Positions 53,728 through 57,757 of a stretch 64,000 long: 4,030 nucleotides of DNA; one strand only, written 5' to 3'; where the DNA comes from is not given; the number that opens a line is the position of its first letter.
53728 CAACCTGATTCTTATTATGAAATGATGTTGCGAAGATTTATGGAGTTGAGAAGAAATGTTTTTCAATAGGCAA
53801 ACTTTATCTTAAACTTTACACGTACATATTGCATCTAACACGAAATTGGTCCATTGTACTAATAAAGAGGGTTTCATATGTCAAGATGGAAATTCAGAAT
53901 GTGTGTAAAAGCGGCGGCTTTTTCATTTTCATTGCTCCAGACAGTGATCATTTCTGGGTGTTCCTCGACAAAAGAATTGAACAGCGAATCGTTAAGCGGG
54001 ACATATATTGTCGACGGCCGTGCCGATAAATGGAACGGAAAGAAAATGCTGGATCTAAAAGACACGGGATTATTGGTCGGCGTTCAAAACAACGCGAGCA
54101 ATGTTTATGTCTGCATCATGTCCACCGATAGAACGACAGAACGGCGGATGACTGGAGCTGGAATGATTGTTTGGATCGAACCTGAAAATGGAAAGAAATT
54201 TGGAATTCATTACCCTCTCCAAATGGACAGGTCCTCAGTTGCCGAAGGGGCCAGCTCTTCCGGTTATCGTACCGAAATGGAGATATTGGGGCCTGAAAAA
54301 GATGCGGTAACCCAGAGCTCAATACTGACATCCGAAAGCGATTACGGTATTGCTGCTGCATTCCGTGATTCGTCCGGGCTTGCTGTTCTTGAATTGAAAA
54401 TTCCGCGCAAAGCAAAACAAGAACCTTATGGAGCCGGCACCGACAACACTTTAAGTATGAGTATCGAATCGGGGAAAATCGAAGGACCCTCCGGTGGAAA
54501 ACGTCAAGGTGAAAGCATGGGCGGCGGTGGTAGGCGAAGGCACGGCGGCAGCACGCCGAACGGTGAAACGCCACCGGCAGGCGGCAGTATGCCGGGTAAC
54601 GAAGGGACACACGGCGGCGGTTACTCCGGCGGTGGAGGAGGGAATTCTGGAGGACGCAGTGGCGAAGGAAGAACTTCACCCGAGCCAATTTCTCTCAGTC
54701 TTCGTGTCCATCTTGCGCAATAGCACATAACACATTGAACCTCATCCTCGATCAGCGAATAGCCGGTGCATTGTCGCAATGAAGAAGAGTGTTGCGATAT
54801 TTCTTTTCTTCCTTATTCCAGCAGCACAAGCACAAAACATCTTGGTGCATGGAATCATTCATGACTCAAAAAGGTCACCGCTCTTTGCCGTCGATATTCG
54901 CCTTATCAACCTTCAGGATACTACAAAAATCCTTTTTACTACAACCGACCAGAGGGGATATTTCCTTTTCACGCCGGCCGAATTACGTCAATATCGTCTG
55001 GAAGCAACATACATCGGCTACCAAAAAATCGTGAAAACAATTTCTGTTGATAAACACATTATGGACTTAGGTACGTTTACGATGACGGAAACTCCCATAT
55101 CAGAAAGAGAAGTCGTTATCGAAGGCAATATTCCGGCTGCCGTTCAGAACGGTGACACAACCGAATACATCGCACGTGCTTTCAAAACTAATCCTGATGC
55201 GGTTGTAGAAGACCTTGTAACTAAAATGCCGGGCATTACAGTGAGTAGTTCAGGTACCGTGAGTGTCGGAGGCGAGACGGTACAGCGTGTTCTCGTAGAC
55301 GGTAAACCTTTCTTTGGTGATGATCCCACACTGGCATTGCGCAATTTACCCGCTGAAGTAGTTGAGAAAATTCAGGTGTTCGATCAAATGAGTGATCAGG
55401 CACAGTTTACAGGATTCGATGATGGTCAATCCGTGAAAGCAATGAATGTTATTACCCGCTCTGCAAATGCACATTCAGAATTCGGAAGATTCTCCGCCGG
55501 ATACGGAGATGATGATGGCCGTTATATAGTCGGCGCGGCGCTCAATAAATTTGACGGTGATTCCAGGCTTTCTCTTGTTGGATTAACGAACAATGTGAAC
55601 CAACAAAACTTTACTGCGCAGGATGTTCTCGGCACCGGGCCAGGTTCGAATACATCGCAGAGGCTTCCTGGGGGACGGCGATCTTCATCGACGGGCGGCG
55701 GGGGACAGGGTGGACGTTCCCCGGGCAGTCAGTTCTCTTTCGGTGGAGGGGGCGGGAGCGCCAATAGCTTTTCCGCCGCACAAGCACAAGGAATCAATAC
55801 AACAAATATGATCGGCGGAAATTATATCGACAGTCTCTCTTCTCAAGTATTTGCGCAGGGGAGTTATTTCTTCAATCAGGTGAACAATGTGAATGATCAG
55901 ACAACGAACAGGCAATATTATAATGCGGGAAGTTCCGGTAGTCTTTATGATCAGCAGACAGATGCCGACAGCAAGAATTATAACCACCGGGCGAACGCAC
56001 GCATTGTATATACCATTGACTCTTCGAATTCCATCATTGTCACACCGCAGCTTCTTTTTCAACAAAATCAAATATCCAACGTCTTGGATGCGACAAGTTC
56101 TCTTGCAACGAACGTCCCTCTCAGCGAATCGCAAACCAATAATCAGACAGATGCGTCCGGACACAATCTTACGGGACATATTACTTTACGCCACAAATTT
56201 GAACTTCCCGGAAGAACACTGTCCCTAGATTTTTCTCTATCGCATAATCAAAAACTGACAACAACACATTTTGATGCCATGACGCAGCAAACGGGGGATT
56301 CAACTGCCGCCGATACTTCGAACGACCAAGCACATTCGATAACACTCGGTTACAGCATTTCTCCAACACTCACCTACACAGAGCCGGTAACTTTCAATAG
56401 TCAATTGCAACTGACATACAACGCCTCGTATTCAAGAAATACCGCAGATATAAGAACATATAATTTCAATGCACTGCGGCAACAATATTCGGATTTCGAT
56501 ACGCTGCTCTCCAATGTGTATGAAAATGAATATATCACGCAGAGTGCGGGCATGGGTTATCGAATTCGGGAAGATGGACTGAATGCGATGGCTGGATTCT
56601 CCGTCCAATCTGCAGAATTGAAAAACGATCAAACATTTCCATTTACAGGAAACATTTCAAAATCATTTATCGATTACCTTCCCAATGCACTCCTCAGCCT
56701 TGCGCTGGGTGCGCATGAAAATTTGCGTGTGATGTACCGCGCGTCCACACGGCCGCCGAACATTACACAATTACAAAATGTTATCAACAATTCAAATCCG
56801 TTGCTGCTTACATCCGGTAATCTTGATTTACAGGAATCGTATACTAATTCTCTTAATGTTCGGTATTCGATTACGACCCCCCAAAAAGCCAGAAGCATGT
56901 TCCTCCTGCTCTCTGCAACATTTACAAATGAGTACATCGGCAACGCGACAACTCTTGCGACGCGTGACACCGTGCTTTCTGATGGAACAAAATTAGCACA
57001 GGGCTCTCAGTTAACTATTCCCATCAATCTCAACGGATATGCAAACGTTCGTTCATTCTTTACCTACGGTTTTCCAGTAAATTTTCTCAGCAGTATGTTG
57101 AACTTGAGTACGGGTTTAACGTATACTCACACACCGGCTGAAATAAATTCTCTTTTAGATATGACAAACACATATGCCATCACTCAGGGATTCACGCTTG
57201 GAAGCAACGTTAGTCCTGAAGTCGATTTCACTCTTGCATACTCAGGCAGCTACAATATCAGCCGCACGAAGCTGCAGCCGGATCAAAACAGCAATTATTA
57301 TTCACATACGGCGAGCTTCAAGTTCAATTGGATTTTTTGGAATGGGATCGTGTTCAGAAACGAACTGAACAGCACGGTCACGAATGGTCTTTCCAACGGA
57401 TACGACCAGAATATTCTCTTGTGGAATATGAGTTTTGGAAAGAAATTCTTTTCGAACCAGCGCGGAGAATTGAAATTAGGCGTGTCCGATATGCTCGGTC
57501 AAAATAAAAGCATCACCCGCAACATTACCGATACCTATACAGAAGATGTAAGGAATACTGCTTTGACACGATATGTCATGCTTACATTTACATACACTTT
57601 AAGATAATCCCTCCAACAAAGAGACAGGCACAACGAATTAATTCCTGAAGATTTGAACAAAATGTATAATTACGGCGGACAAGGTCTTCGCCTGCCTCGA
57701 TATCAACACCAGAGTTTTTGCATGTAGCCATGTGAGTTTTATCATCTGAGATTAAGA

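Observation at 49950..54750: GC-rich plus-strand segment of about 4.8 kb (M28 peptidase + ABC-2 exporter + Pro-rich and Gly/Arg-rich secreted proteins)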

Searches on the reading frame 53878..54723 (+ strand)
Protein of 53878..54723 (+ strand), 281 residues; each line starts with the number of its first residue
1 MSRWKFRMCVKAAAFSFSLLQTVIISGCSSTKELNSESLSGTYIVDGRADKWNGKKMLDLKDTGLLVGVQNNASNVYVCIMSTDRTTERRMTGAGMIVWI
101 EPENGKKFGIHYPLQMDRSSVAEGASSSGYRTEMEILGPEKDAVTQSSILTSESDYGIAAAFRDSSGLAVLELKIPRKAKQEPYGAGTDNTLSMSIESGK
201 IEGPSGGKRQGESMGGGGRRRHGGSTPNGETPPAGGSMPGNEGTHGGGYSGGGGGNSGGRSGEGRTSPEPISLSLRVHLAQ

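Call 6: search_protein_families(library=pfam, proteins=[window:53878-54723:+])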
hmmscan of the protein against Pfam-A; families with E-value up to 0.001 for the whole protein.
window:53878-54723:+ (281 aa): 0 families

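Call 7: search_protein_families(library=ncbifam, proteins=[window:53878-54723:+])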
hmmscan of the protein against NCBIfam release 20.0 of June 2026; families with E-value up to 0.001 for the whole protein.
window:53878-54723:+ (281 aa): 0 families

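Call 42: search_solved_structures(query=window:53878-54720:+, max_evalue=1)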
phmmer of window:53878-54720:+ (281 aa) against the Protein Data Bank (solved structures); distinct sequences matched with E-value up to 1: 4.
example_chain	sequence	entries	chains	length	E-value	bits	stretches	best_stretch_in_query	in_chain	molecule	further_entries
7sww_H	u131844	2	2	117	0.24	14.2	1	63-143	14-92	SARS2-57 Fv heavy chain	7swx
7zr1_E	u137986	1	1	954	0.34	13.7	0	185-219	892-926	FHA domain-containing protein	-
1k6q_H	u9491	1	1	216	0.39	13.5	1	82-144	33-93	immunoglobulin Fab D3, heavy chain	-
9eom_A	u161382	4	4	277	0.68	12.7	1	151-244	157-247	Membrane-associated protein Vipp1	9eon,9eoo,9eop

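Call 44: search_protein_families(library=pfam, proteins=[window:53878-54720:+], max_evalue=1)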
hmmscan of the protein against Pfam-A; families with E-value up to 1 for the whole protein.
window:53878-54720:+ (281 aa): 0 families

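Call 69: predict_structure(protein=window:53878-54720:+)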
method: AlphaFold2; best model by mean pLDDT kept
length: 281 residues; sequences in the alignment: 1
mean_pLDDT: 37.2   pTM: 0.37
mean pLDDT of the five models: 37.2, 34.5, 34.5, 28.4, 28.1
residues with pLDDT >= 90: 0; 70-90: 0; 50-70: 34; < 50: 247
segments of 3 or more residues with pLDDT < 50: 1-56, 61-63, 84-95, 102-110, 112-170, 172-230, 234-237, 239-281
pLDDT, mean of each block of 10 residues (from residue 1): 28 29 33 28 31 45 53 55 43 49 45 40 30 33 28 35 42 40 26 23 30 40 42 48 45 39 31 35 28
secondary structure, 60 per line:
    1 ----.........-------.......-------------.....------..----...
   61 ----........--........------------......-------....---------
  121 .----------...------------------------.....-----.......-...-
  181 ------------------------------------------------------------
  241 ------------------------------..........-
elements in order: E5-13 E21-27 E41-45 E58-60 E65-72 E75-82 E95-100 E108-111 E132-134 E159-163 E169-175 E271-280
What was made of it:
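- Tried and rejected: A single-sequence AlphaFold model of the Gly-rich protein was useless (pLDDT 37, call 69).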

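Call 70: search_protein_representatives(protein=window:53878-54720:+)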
Query: 281 residues. Proteins with E-value up to 0.001 (for the whole library): 1590; up to 1e-10: 386; up to 1e-30: 6. The best 150 are listed.
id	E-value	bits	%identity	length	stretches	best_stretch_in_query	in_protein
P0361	1.8e-106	372.2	67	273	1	1-281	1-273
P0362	1.0e-53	199.1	62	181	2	8-111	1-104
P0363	1.5e-51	192.1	56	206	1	57-281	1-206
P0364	1.9e-41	158.9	92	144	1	96-181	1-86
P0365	6.8e-36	140.7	57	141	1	134-281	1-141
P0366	8.1e-31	124.1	38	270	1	23-280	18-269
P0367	1.3e-30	123.3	41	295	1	7-280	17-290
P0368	1.0e-28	117.2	42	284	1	15-279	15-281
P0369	1.6e-27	113.2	41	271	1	25-280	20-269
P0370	1.0e-25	107.4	86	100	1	1-64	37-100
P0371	8.0e-25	104.4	36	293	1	12-268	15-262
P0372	3.0e-24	102.5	41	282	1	23-278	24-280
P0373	3.4e-24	102.3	38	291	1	16-280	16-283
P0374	1.9e-23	99.9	38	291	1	22-280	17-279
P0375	1.9e-23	99.9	34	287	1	25-279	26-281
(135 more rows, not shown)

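Call 73: search_solved_structures(query=A3, max_evalue=1)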
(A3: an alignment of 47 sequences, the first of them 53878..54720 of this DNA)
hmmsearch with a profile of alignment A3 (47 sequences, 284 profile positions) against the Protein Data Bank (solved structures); distinct sequences matched with E-value up to 1: 12.
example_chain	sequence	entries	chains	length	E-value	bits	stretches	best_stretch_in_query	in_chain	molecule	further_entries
7znk_L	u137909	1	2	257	0.0023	20.3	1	197-273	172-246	THO complex subunit 4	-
9dbf_A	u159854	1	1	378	0.017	17.4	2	228-258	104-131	Tet4 Variant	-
9dbd_A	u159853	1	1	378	0.017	17.4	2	228-258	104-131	Tet4 Variant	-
6z1p_Ae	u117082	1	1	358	0.13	14.5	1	180-281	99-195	50S ribosomal protein L4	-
7jum_H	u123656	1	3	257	0.34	13.2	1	228-269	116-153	Neutralizing antibody, LMIV230-01 Single-chain Fv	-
8ezm_H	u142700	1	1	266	0.37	13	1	236-258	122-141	Transmission-reducing antibody AS01-63, Single-chain Fv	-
7u9e_B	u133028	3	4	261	0.4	12.9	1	228-269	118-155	LMIV230-01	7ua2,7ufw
6ek2_H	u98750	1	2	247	0.41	12.9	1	228-278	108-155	SINGLE CHAIN FV FRAGMENT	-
1yqg_A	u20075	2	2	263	0.7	12.1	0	77-107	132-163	pyrroline-5-carboxylate reductase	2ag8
7ua2_H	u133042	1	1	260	0.71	12.1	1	197-271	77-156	230AL-18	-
7ui1_H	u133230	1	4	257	0.79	12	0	236-258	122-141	230AL-37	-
6wuh_C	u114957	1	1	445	0.83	11.9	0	206-255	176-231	Tom37 domain-containing protein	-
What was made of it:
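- Tried and rejected: PDB sequence and profile searches for the Gly-rich protein hit only low-complexity Gly tracts (calls 42, 73).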

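Call 74: search_protein_families(library=pfam, alignment_id=A3, max_evalue=0.01)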
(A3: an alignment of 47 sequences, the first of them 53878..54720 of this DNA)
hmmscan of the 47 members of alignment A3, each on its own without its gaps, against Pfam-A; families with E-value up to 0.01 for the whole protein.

A. member 1, window:53878-54720:+ (281 aa): 0 families

B. families by the number of members that match (of 47 scanned): 0 families
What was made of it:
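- Closest known: DOMON / CBM9 beta-sandwich superfamily: CBM9 1i82 and 7nwo. Different: No Pfam model matches any of 47 family members (call 74).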

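Call 76: find_encoding_contigs(protein=P0367, flank=6000, max_places=4)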
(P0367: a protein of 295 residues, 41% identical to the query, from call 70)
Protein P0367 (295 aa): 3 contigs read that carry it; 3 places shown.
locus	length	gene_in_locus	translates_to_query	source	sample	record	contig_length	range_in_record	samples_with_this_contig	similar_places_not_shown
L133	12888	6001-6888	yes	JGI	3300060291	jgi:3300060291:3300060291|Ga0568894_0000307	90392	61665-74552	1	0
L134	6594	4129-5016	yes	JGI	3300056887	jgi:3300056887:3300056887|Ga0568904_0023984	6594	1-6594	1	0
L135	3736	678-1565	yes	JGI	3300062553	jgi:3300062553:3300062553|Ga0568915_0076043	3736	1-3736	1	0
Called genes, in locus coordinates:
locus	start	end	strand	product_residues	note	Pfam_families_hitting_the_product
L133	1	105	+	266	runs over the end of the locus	PF14371:DUF4412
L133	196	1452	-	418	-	PF00070:Pyr_redox (faint), PF01266:DAO, PF01494:FAD_binding_3 (faint), PF03486:HI0933_like (faint), PF07992:Pyr_redox_2 (faint), PF13450:NAD_binding_8 (weak), PF13738:Pyr_redox_3 (faint)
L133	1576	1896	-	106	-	PF01541:GIY-YIG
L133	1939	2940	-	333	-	PF01678:DAP_epimerase (faint), PF05544:Pro_racemase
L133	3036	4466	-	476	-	PF00171:Aldedh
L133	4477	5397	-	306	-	PF00701:DHDPS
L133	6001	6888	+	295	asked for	-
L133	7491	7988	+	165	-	-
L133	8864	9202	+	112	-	PF00543:P-II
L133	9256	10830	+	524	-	PF00909:Ammonium_transp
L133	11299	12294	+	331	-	PF07642:BBP2, PF11336:DUF3138 (faint), PF07396:Porin_O_P (faint)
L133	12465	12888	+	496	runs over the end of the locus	PF00909:Ammonium_transp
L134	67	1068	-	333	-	PF01678:DAP_epimerase (faint), PF05544:Pro_racemase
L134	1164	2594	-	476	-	PF00171:Aldedh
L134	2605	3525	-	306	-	PF00701:DHDPS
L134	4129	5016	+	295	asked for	-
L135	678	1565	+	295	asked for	-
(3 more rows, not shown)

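Call 77: predict_structure(alignment_id=A3)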
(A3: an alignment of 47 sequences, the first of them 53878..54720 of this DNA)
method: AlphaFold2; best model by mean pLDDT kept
length: 281 residues; sequences in the alignment: 47
mean_pLDDT: 80.7   pTM: 0.73
mean pLDDT of the five models: 80.7, 80.0, 79.3, 79.3, 78.9
residues with pLDDT >= 90: 172; 70-90: 29; 50-70: 28; < 50: 52
segments of 3 or more residues with pLDDT < 50: 210-231, 233-261
pLDDT, mean of each block of 10 residues (from residue 1): 82 90 71 96 95 94 97 98 95 96 98 81 61 94 96 98 95 98 97 97 63 40 38 42 38 40 72 97 91
secondary structure, 60 per line:
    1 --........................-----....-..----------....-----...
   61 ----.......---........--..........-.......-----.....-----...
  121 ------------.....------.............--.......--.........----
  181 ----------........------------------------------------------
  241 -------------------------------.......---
elements in order: H3-26 E32-35 H49-52 E58-60 E65-71 E75-82 H85-94 E96-102 E108-112 E133-137 E144-148 H149-156 E159-165 E168-176 E191-198 E272-278
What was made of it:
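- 53878..54723 (+): Lipoprotein with a DOMON/CBM9-like beta-sandwich. A disordered Gly/Arg-rich loop (aa 203-270, 34% Gly) sits before the last strand. The AF2 model built on a 47-sequence alignment has pLDDT 80.7 (call 77).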

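Call 81: fold_search(model_id=the predicted structure, library=pdb)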
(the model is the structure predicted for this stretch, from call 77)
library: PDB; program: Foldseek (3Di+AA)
matches with E <= 10: 517; with E <= 0.001: 4
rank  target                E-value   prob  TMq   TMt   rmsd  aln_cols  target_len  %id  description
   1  1i82_A                3.8e-04  1.00  0.33  0.47   6.2       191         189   12  FAMILY 9 CARBOHYDRATE-BINDING MODULE FROM THERMOTOGA MARITIMA XYLANASE 10A WITH CELLOBIOSE (released 2001-06-13)
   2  7nwo                  5.7e-04  1.00  0.33  0.45   6.4       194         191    9  A carbohydrate binding module family 9 (CBM9) from Caldicellulosiruptor kristjanssonii in complex with glucose (released 2021-07-07)
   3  7b04_C                6.4e-04  1.00  0.36  0.35   7.8       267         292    6  Structure of Nitrite oxidoreductase (Nxr) from the anammox bacterium Kuenenia stuttgartiensis. (released 2021-07-14)
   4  7nwn                  8.4e-04  1.00  0.32  0.44   7.2       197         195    9  A carbohydrate binding module family 9 (CBM9) from Caldicellulsiruptor kristjanssonii (released 2021-07-07)
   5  2ivf_C                1.8e-03  1.00  0.36  0.45   7.5       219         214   10  Ethylbenzene dehydrogenase from Aromatoleum aromaticum (released 2006-09-14)
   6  7b04_O                2.9e-03  0.99  0.35  0.34   8.5       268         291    6  Structure of Nitrite oxidoreductase (Nxr) from the anammox bacterium Kuenenia stuttgartiensis. (released 2021-07-14)
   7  4zel_A                2.2e-02  0.97  0.31  0.18   5.9       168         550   10  Human dopamine beta-hydroxylase (released 2016-04-20)
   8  4zel_B                8.1e-02  0.93  0.31  0.18   5.5       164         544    8  Human dopamine beta-hydroxylase (released 2016-04-20)
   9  7uwv_A                1.1e-01  0.69  0.30  0.17  11.8       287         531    8  CBM74 from Ruminococcus bromii Sas6 with maltodecaose (released 2023-06-14)
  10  3l89_F                1.6e-01  0.07  0.13  0.17  17.1       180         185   13  Human Adenovirus type 21 knob in complex with domains SCR1 and SCR2 of CD46 (membrane cofactor protein, MCP) (released 2010-04-14)
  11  3l89_G                1.9e-01  0.06  0.12  0.17  17.2       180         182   12  Human Adenovirus type 21 knob in complex with domains SCR1 and SCR2 of CD46 (membrane cofactor protein, MCP) (released 2010-04-14)
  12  7sfa_C                1.9e-01  0.03  0.10  0.12  17.6       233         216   11  Branchiostoma floridae fluorescent protein LanFP10A2 (released 2022-03-30)
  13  8c8t_R                2.2e-01  0.44  0.19  0.39   8.3       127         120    7  cryo-EM structure of BG505 SOSIP.664 HIV-1 Env trimer in complex with bNAbs EPTC112 and 3BNC117 (released 2023-07-05)
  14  7sfa_D                2.4e-01  0.03  0.10  0.12  17.4       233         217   11  Branchiostoma floridae fluorescent protein LanFP10A2 (released 2022-03-30)
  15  3l89_I                2.8e-01  0.06  0.13  0.17  17.7       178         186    9  Human Adenovirus type 21 knob in complex with domains SCR1 and SCR2 of CD46 (membrane cofactor protein, MCP) (released 2010-04-14)
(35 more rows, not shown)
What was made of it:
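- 53878..54723 (+): Foldseek top hits are CBM9 1i82/7nwo, NxrC 7b04_C and EbdC 2ivf_C, at E=4e-4 to 2e-3 (call 81).
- Closest known: DOMON / CBM9 beta-sandwich superfamily: CBM9 1i82 and 7nwo. Same: The predicted fold of the Gly-rich lipoprotein's globular part matches these at Foldseek E=4e-4 to 2e-2, probability 0.97-1.00 (calls 77, 81).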

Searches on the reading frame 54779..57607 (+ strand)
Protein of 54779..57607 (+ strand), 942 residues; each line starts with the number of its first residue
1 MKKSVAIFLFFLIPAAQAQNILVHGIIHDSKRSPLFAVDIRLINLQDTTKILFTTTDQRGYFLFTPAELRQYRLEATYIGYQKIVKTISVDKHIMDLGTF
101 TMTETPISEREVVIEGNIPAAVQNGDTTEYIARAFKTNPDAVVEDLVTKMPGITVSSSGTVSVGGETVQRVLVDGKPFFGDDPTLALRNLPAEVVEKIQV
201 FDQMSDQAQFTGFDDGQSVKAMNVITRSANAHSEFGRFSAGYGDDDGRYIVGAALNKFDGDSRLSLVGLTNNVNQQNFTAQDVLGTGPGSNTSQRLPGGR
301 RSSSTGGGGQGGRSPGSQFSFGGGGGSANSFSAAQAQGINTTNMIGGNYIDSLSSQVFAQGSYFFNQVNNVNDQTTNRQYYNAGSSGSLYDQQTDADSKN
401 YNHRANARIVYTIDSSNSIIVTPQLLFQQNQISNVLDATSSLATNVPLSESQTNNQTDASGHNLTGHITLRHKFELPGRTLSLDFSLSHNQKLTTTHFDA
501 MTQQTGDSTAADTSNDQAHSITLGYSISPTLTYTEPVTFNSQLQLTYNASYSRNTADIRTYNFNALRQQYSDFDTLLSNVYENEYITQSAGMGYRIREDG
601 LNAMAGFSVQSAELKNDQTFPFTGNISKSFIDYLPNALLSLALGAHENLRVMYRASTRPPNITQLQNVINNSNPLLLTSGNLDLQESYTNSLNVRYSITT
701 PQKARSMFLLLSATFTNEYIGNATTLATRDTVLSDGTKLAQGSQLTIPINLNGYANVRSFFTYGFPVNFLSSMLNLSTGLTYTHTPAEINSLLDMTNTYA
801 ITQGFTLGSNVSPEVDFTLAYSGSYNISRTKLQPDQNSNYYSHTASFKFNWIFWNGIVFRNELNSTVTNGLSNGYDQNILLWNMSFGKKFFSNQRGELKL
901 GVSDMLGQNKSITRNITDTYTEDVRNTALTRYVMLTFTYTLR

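Call 6: search_protein_families(library=pfam, proteins=[window:54779-57607:+])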
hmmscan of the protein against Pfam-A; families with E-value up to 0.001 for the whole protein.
window:54779-57607:+ (942 aa): 3 families
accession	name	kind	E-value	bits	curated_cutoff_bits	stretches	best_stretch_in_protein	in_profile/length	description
PF14905.12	OMP_b-brl_3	-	1.9e-22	80.3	27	1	472-939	1-408/408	Outer membrane protein beta-barrel family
PF13715.12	CarbopepD_reg_2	-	1.1e-07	32.2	32.2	1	25-114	3-88/88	CarboxypepD_reg-like domain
PF13620.12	CarboxypepD_reg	-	3.5e-07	30.9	32.3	1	23-91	2-70/82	Carboxypeptidase regulatory-like domain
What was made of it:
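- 54779..57607 (+): OMP_b-brl_3 / CarboxypepD_reg outer-membrane barrel, the right neighbour of the block. It has a Gly-rich insert at 55664-55768. Pfam (call 6).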

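Call 7: search_protein_families(library=ncbifam, proteins=[window:54779-57607:+])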
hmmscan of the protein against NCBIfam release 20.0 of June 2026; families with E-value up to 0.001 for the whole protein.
window:54779-57607:+ (942 aa): 0 families
